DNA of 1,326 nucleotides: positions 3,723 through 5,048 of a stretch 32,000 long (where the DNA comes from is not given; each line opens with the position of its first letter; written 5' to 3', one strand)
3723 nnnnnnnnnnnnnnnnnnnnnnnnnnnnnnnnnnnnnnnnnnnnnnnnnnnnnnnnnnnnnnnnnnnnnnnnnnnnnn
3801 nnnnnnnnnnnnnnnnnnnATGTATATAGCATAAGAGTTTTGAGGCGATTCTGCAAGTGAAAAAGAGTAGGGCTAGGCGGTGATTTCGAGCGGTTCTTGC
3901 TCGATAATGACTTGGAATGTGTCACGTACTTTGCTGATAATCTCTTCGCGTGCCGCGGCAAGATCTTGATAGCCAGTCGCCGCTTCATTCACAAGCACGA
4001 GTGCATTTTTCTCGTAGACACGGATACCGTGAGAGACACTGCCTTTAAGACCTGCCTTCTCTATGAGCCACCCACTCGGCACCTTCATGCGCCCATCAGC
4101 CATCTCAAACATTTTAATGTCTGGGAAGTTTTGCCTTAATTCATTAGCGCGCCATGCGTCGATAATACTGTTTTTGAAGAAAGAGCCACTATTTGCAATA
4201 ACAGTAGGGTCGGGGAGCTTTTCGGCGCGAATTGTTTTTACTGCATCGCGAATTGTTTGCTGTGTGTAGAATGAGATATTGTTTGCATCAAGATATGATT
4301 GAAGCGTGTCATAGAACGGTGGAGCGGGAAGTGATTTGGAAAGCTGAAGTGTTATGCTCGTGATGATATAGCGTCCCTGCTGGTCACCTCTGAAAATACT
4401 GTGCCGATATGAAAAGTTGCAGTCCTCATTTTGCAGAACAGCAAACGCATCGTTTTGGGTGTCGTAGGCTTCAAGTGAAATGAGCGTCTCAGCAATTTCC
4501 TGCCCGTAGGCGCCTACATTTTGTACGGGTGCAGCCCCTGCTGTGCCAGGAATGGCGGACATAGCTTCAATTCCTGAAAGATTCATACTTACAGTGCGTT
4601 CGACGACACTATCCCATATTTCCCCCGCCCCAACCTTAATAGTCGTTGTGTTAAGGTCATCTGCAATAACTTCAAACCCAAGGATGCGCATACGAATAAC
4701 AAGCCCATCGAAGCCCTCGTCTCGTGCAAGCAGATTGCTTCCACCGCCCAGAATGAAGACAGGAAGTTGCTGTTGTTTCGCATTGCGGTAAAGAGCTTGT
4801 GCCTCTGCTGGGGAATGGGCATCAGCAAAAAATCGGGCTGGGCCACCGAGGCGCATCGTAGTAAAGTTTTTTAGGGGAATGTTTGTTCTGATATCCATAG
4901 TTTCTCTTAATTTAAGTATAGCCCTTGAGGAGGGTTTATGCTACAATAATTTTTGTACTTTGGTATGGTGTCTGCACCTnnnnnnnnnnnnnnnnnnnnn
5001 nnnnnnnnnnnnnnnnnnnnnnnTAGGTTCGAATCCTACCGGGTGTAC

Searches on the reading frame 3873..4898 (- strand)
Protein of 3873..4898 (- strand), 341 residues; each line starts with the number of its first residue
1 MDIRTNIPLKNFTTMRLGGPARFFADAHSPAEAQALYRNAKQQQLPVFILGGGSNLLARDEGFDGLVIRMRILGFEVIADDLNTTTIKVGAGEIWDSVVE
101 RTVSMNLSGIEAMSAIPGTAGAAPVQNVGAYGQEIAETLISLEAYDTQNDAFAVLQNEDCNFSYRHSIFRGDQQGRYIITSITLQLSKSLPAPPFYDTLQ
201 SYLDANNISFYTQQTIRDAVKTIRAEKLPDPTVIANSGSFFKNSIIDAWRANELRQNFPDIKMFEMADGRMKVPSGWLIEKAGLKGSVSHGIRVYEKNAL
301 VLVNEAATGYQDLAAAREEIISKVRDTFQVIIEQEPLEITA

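Call 56: search_protein_families(library=pfam, proteins=[window:3873-4898:-], max_evalue=0.00001)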
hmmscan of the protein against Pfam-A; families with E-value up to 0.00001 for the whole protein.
window:3873-4898:- (341 aa): 2 families
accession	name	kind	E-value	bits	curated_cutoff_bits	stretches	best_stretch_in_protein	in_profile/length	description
PF01565.28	FAD_binding_4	-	2.1e-20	73.3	26.4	1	24-146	4-130/139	FAD binding domain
PF02873.21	MurB_C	-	4.5e-18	65.7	27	1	216-336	2-96/99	UDP-N-acetylenolpyruvoylglucosamine reductase, C-terminal domain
